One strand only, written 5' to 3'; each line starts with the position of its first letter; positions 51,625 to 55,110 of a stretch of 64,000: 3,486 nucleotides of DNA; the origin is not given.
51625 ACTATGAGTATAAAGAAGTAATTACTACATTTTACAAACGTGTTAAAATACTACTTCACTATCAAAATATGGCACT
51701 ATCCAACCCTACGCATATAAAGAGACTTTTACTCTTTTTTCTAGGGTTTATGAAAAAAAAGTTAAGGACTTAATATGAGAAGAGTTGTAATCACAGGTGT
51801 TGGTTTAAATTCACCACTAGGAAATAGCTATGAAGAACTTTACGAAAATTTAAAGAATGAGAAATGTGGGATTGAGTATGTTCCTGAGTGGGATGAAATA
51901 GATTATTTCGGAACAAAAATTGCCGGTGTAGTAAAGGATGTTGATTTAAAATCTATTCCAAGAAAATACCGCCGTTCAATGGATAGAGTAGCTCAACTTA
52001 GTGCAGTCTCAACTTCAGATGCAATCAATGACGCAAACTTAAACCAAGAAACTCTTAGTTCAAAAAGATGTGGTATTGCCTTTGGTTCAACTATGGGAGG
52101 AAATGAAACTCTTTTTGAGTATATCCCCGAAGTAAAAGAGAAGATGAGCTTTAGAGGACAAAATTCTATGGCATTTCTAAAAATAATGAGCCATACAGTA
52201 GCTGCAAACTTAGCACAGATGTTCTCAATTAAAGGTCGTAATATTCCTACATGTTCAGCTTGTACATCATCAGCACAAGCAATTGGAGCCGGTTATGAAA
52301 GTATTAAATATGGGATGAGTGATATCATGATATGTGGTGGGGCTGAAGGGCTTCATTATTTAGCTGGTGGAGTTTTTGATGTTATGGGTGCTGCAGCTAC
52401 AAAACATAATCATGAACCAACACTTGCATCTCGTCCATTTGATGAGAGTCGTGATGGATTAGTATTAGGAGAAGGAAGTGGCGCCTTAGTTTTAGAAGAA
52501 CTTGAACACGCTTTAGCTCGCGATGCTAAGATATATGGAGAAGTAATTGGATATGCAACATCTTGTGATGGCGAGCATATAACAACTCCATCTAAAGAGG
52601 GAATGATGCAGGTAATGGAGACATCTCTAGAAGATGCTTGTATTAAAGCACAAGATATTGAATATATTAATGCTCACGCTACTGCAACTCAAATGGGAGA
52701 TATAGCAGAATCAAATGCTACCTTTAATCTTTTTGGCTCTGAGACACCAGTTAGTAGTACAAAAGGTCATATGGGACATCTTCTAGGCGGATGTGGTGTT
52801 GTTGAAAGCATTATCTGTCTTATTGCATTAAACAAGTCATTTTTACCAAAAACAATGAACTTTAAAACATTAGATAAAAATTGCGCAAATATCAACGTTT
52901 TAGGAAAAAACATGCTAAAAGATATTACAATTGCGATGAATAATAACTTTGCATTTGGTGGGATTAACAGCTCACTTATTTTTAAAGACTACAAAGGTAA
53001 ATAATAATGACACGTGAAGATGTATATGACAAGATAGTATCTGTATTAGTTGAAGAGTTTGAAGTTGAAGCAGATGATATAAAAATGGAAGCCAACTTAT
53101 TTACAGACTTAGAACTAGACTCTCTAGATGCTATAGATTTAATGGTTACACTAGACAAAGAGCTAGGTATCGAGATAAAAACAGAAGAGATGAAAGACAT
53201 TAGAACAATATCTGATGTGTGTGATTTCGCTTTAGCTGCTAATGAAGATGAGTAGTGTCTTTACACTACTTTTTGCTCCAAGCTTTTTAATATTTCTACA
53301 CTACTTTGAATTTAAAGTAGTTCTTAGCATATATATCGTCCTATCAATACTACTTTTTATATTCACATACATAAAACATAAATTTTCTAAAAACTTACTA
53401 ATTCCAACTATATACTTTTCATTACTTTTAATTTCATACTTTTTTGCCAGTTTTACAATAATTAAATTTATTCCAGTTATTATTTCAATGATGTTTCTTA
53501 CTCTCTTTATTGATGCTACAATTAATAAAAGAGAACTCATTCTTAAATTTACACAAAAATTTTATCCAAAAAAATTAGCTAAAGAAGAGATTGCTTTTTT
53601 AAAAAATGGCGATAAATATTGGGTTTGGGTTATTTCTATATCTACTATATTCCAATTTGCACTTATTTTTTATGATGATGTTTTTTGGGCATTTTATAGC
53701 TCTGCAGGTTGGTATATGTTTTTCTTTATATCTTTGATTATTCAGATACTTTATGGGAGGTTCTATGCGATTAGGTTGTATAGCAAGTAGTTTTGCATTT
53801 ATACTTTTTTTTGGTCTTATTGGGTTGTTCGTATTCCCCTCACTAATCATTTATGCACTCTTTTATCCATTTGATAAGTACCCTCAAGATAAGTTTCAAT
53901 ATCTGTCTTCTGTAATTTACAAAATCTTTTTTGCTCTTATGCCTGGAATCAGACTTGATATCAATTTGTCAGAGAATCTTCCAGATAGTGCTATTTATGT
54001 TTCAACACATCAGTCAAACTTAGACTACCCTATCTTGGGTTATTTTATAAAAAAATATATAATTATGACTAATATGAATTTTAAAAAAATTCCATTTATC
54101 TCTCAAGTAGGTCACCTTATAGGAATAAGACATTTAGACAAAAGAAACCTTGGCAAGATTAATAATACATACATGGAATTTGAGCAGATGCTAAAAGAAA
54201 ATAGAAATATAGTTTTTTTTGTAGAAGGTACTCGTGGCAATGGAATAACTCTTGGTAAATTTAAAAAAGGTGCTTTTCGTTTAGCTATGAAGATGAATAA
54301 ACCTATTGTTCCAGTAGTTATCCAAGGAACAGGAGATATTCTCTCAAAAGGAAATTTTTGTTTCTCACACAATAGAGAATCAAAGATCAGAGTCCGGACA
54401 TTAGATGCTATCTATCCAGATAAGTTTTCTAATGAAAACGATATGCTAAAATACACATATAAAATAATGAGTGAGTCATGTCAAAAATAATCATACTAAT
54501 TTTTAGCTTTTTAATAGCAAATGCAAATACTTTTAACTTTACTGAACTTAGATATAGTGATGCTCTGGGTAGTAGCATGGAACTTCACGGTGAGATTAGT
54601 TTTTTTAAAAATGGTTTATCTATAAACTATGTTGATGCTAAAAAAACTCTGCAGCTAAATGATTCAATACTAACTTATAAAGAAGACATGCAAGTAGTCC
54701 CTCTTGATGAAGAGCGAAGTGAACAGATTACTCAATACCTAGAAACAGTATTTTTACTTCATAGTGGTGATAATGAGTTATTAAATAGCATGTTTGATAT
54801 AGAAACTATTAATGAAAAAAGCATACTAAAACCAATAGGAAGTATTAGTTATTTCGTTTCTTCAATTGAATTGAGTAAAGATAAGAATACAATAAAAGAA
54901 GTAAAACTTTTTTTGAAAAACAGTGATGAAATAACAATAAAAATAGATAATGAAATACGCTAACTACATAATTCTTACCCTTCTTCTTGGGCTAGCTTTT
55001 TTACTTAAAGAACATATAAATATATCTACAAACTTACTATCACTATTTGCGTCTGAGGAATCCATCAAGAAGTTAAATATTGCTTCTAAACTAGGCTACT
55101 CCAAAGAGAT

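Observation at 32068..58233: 26-kb flexirubin-type (aryl polyene + dialkylresorcinol) pigment cluster in a Campylobacterota-like chromosome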

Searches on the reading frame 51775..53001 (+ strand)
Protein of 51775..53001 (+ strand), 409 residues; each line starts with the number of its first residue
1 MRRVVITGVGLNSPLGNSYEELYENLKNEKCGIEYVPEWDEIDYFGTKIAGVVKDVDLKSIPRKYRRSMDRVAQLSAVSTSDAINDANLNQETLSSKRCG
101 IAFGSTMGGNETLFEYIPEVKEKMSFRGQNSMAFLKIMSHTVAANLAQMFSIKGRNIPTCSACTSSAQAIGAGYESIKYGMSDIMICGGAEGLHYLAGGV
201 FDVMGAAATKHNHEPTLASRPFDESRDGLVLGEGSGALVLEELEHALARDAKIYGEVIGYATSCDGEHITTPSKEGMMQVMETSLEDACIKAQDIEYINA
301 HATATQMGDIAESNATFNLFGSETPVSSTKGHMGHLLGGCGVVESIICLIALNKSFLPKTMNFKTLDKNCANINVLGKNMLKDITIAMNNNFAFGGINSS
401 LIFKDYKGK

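Call 5: search_protein_families(library=pfam, proteins=[window:51775-53001:+], max_evalue=0.01)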
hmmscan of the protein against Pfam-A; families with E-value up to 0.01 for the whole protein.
window:51775-53001:+ (409 aa): 3 families
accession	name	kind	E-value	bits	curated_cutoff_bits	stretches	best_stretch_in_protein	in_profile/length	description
PF00109.32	ketoacyl-synt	-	7.9e-44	150.6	20.8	1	1-246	1-252/252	Beta-ketoacyl synthase, N-terminal domain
PF02801.28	Ketoacyl-synt_C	-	1.2e-29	103.2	20.8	1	254-363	1-118/119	Beta-ketoacyl synthase, C-terminal domain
PF00108.29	Thiolase_N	-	0.00064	19.6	26.4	1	162-193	84-115/260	Thiolase, N-terminal domain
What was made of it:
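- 51775..53004 (+): KS3, FabF/FabB-like elongating ketosynthase, Cys-His-His. PF00109 and PF02801 (call 5).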

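Call 8: search_protein_families(library=ncbifam, proteins=[window:51775-53001:+], max_evalue=0.01)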
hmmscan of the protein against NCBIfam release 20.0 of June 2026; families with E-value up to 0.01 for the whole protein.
window:51775-53001:+ (409 aa): 26 families (the best 25 are shown)
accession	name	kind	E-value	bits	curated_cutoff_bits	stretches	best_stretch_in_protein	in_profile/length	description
NF006587.0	PRK09116.1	equivalog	3.8e-129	431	470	1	1-406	1-407/408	beta-ketoacyl-ACP synthase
TIGR03150.1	fabF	equivalog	9.2e-115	383.6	493.75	1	2-404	1-407/407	beta-ketoacyl-ACP synthase II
NF005589.0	PRK07314.1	subfamily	2.8e-114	382.1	387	1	1-406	3-412/413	beta-ketoacyl-ACP synthase II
NF005935.0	PRK07967.1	equivalog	5.1e-102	341.7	630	1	1-407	1-405/406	beta-ketoacyl-ACP synthase I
NF004970.0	PRK06333.1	subfamily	1.4e-100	337.1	525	1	1-407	3-423/424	beta-ketoacyl-ACP synthase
NF006274.0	PRK08439.1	equivalog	1.9e-90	303.6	621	1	1-405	1-405/406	beta-ketoacyl-ACP synthase II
NF006434.0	PRK08722.1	equivalog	2.5e-79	267.1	759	1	2-405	4-413/414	beta-ketoacyl-ACP synthase II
NF005916.1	PRK07910.1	equivalog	1.7e-70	238.1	560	1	3-405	13-417/418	KasA/KasB family beta-ketoacyl-ACP synthase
NF006618.0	PRK09185.1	subfamily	3.5e-69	233.8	407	1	1-405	2-392/394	beta-ketoacyl-ACP synthase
NF005076.0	PRK06501.1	equivalog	1.2e-63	215.5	629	1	4-405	13-422/425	beta-ketoacyl-ACP synthase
NF005490.0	PRK07103.1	equivalog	9.4e-63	212.7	445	1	1-404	3-411/414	polyketide beta-ketoacyl:acyl carrier protein synthase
NF004618.0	PRK05952.1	equivalog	1.1e-62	212.2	455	1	3-404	3-381/384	beta-ketoacyl-ACP synthase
NF058662.1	cispenta_AmcF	equivalog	3.6e-55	187.5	325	1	4-404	2-368/369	cispentacin biosynthesis acyltransferase subunit AmcF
NF045894.1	PKS_plus_SDR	equivalog_domain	2.4e-27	95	1740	1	80-365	98-378/1515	type I polyketide synthase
NF040607.1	mycolic_Pks13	equivalog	4.2e-26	90.7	2100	1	75-367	191-483/1680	polyketide synthase Pks13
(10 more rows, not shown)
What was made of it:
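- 51775..53004 (+): PRK09116 431 bits, below its cutoff of 470 (call 8).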

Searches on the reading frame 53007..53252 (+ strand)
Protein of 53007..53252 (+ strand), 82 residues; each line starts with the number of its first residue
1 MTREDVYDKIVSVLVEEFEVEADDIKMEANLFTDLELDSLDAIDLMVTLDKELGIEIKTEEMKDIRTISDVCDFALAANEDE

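Call 5: search_protein_families(library=pfam, proteins=[window:53007-53252:+], max_evalue=0.01)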
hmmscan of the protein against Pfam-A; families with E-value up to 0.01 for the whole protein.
window:53007-53252:+ (82 aa): 2 families
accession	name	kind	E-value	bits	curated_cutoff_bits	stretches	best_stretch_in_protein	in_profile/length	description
PF00550.31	PP-binding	-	8.2e-13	48.9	20.8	1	8-74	1-66/67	Phosphopantetheine attachment site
PF23297.2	ACP_SdgA_C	-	5.5e-05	23.6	27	1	3-73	8-77/95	Highly reducing polyketide synthase sdgA, C-terminal ACP domain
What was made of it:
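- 53007..53255 (+): ACP3. PF00550 (call 5).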

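Call 8: search_protein_families(library=ncbifam, proteins=[window:53007-53252:+], max_evalue=0.01)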
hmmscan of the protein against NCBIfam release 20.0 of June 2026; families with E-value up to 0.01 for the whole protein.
window:53007-53252:+ (82 aa): 17 families
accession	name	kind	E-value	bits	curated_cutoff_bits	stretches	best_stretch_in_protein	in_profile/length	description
NF003757.0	PRK05350.1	equivalog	4.9e-25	87.5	65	1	1-73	2-74/83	acyl carrier protein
NF002148.0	PRK00982.1-2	subfamily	7.3e-17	61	71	1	3-74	2-73/79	acyl carrier protein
NF002150.0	PRK00982.1-4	subfamily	2e-16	60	66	1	1-75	1-75/80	acyl carrier protein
TIGR00517.1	acyl_carrier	equivalog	9.1e-14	51.1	70.45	1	4-74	2-72/77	acyl carrier protein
NF002151.0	PRK00982.1-5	equivalog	5.2e-12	45.7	92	1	5-75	3-73/78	acyl carrier protein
NF006031.0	PRK08172.1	equivalog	7e-12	45.8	76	1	5-73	4-72/82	acyl carrier protein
NF002149.0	PRK00982.1-3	equivalog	4.7e-11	42.5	106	1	5-76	3-74/78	acyl carrier protein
NF002147.0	PRK00982.1-1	equivalog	4.6e-10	39.2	84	1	1-79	3-81/83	acyl carrier protein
NF005079.0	PRK06508.1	equivalog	6.4e-09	36.1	83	1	6-62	4-60/93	acyl carrier protein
NF009104.0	PRK12449.1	equivalog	7.4e-09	35.4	70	1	1-74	1-74/80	acyl carrier protein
NF040636.1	AcpM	exception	3.7e-08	33.3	146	1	2-75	2-75/93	meromycolate extension acyl carrier protein AcpM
NF058660.1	cispen_ACP_AmcB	equivalog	1.2e-06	28.6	80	1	6-74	2-74/80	cispentacin biosynthesis acyl carrier protein AmcB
NF006617.0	PRK09184.1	subfamily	2.6e-06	27.4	70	1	7-69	15-81/96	phosphopantetheine-binding protein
NF005798.0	PRK07639.1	equivalog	6.5e-06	26.5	100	1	1-74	1-77/91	petrobactin biosynthesis protein AsbD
NF004533.0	PRK05883.1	equivalog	1.9e-05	24.4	72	1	4-79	22-96/100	acyl carrier protein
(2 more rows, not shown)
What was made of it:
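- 53007..53255 (+): PRK05350 87.5 bits (cutoff 65) (call 8).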

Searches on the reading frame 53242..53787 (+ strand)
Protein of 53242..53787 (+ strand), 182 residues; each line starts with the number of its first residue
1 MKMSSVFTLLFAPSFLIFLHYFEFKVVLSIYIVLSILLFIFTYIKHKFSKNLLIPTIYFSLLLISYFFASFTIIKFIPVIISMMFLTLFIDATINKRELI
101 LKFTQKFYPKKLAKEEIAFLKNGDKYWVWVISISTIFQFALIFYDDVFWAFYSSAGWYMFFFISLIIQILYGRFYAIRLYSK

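Call 5: search_protein_families(library=pfam, proteins=[window:53242-53787:+], max_evalue=0.01)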
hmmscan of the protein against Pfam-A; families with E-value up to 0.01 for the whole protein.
window:53242-53787:+ (182 aa): 0 families

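Call 8: search_protein_families(library=ncbifam, proteins=[window:53242-53787:+], max_evalue=0.01)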
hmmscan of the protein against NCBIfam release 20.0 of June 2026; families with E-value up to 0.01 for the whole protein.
window:53242-53787:+ (182 aa): 0 families

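Call 22: search_protein_families(library=pfam, proteins=[window:53242-53787:+], max_evalue=10)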
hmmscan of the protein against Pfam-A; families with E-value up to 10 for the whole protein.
window:53242-53787:+ (182 aa): 0 families
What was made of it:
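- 53242..53790 (+): 182-aa integral membrane protein, function unknown. No family hit (calls 5, 8, 22).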

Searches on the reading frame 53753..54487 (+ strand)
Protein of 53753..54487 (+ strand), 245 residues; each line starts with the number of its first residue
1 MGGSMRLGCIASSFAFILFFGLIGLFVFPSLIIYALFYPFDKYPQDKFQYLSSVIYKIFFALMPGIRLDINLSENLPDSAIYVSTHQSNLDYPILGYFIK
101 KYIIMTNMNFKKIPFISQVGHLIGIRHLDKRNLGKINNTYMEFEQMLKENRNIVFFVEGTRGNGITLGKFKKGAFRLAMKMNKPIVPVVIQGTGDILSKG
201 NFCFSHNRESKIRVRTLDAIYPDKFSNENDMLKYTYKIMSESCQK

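Call 5: search_protein_families(library=pfam, proteins=[window:53753-54487:+], max_evalue=0.01)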
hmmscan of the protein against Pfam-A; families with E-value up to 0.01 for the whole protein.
window:53753-54487:+ (245 aa): 1 family
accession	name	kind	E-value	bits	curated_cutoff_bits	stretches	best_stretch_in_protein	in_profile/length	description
PF01553.26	Acyltransferase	-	4.8e-25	88.3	23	1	70-190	4-131/132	Acyltransferase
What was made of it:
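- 53753..54490 (+): PlsC-like acyltransferase. PF01553, 88 bits (call 5).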

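Call 8: search_protein_families(library=ncbifam, proteins=[window:53753-54487:+], max_evalue=0.01)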
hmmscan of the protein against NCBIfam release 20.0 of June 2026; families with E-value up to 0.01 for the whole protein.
window:53753-54487:+ (245 aa): 8 families
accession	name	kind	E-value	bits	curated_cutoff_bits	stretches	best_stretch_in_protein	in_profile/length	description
TIGR00530.1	AGP_acyltrn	subfamily_domain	4.1e-26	91.3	102.95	1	65-191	1-130/130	1-acylglycerol-3-phosphate O-acyltransferase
NF011593.0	PRK15018.1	equivalog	1e-13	51.6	501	1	33-195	23-184/245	1-acylglycerol-3-phosphate O-acyltransferase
NF006386.0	PRK08633.1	equivalog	1.2e-08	33.2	1221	1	25-238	392-599/1147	acyl-[ACP]--phospholipid O-acyltransferase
NF005291.0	PRK06814.1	equivalog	7.8e-05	20.7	1349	1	36-230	415-601/1140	acyl-[ACP]--phospholipid O-acyltransferase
NF052552.1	LyOrLpactfOlsARHOCB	equivalog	0.00039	19.5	300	1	50-176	60-182/271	lyso-ornithine lipid O-acyltransferase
NF052615.1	orn_lipid_OlsF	equivalog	0.00062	18.4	620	1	122-193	127-199/570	bifunctional ornithine lipid synthase OlsF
NF052553.1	LyOrLpactfOlsABRUA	equivalog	0.0011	18.2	300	1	54-177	41-163/263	lyso-ornithine lipid O-acyltransferase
NF010621.0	PRK14014.1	domain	0.0032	16.6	186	0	54-112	61-121/301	acetyltransferase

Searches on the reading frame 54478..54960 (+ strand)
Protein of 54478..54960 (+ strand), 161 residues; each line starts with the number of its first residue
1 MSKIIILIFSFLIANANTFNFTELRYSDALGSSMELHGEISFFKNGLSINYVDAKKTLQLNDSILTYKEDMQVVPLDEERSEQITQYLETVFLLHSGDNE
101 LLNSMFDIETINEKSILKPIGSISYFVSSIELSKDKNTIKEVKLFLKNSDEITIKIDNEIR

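Call 5: search_protein_families(library=pfam, proteins=[window:54478-54960:+], max_evalue=0.01)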
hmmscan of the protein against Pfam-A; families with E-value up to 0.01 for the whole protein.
window:54478-54960:+ (161 aa): 0 families

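Call 8: search_protein_families(library=ncbifam, proteins=[window:54478-54960:+], max_evalue=0.01)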
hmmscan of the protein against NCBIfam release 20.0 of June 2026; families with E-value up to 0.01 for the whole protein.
window:54478-54960:+ (161 aa): 0 families

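Call 22: search_protein_families(library=pfam, proteins=[window:54478-54960:+], max_evalue=10)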
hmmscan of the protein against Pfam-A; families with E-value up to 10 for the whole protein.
window:54478-54960:+ (161 aa): 0 families

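Call 42: search_solved_structures(query=window:54478-54960:+, max_evalue=10)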
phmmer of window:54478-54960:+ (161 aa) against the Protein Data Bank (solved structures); distinct sequences matched with E-value up to 10: 4.
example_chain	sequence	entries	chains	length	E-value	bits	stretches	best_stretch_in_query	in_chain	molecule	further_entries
4lwl_A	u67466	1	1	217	0.66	13.3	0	61-95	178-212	Peptide methionine sulfoxide reductase MsrA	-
4lwk_A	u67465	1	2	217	0.83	13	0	61-95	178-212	Peptide methionine sulfoxide reductase MsrA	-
4lwj_A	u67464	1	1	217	0.83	13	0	61-95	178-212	Peptide methionine sulfoxide reductase MsrA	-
4lwm_A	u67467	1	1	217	0.87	12.9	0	61-95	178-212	Peptide methionine sulfoxide reductase MsrA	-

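Call 66: predict_structure(protein=window:54478-54960:+)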
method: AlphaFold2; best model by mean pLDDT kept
length: 161 residues; sequences in the alignment: 1
mean_pLDDT: 46.4   pTM: 0.36
mean pLDDT of the five models: 46.4, 36.6, 36.2, 34.0, 33.1
residues with pLDDT >= 90: 0; 70-90: 0; 50-70: 64; < 50: 97
segments of 3 or more residues with pLDDT < 50: 1-18, 26-37, 41-66, 102-106, 110-125, 157-161
pLDDT, mean of each block of 10 residues (from residue 1): 29 39 48 47 43 44 46 52 53 50 48 39 48 58 54 49 31
secondary structure, 60 per line:
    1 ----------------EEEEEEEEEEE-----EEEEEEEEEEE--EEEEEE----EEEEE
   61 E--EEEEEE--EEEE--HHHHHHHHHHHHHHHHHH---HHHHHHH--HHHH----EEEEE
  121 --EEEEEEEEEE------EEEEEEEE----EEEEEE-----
elements in order: E17-27 E33-43 E46-51 E56-61 E64-69 E72-75 H78-95 H99-105 H108-111 E116-120 E123-132 E139-146 E151-156

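Call 71: fold_search(model_id=the predicted structure, library=pdb)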
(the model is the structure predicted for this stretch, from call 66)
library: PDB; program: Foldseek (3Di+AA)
matches with E <= 10: 745; with E <= 0.001: 11
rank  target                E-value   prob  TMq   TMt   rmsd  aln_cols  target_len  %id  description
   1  8v1k_A                1.7e-04  1.00  0.45  0.40   8.2       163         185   12  Crystal structure of outer membrane lipoprotein carrier protein (LolA) from Francisella tularensis (released 2023-11-29)
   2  8veh_B                2.2e-04  1.00  0.45  0.39   8.5       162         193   16  Crystal structure of outer membrane lipoprotein carrier protein (LolA) from Rickettsia bellii (released 2023-12-27)
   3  8chx_A                2.7e-04  1.00  0.43  0.39   7.7       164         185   11  Structure and function of LolA from Vibrio cholerae (released 2023-06-21)
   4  8veh_C                2.7e-04  1.00  0.42  0.37   8.4       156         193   17  Crystal structure of outer membrane lipoprotein carrier protein (LolA) from Rickettsia bellii (released 2023-12-27)
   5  2zpc                  3.6e-04  1.00  0.45  0.40   7.7       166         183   10  Crystal structure of the R43L mutant of LolA in the closed form (released 2008-08-05)
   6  8cm1                  3.6e-04  1.00  0.48  0.44   9.9       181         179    9  Lol B - Localization of lipoprotein B from Vibrio cholera (released 2023-06-21)
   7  7z6w                  4.5e-04  1.00  0.43  0.38   8.9       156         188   10  Complex of E. coli LolA and lipoprotein (released 2022-09-07)
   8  2w7q_B                5.2e-04  1.00  0.42  0.38   9.7       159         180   15  Structure of Pseudomonas aeruginosa LolA (released 2009-12-29)
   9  8chx_B                5.5e-04  1.00  0.45  0.41   7.5       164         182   11  Structure and function of LolA from Vibrio cholerae (released 2023-06-21)
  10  2w7q_A                6.5e-04  1.00  0.45  0.39   9.6       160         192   16  Structure of Pseudomonas aeruginosa LolA (released 2009-12-29)
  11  8cgm_A                7.3e-04  1.00  0.43  0.37  10.3       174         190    9  Structure of the lipoprotein transporter LolA from Porphyromonas gingivalis (released 2023-06-21)
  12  8t5j                  1.0e-03  1.00  0.51  0.53   9.6       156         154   13  Crystal structure of outer membrane lipoprotein carrier protein (LolA) from Francisella philomiragia (released 2023-06-28)
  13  8orn_A                1.1e-03  1.00  0.40  0.36   9.9       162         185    9  Crystal structure of Xanthomonas campestris pv. campestris LolA-LolB complex (released 2023-07-05)
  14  7arm_A                1.1e-03  1.00  0.41  0.37   8.5       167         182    9  LolCDE in complex with lipoprotein and LolA (released 2021-04-07)
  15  4ki3_A                1.5e-03  1.00  0.43  0.40   8.0       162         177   11  1.70 Angstrom resolution crystal structure of outer-membrane lipoprotein carrier protein (lolA) from Yersinia pestis C (released 2013-05-15)
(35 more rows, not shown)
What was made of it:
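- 54478..54963 (+): 161-aa secreted LolA-like protein. Low-confidence model (pLDDT 46), but its top 29 Foldseek PDB hits are all LolA/LolB, E=1.7e-4 to 8e-3 (calls 66, 71).
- On ape-type aryl-polyene cluster (E. coli / Vibrio): LolA-like rests on a fold match to a low-confidence model (calls 66, 71).
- Checked: The model is poor (pLDDT 46), but its top 29 Foldseek hits are all LolA/LolB (calls 66, 71).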
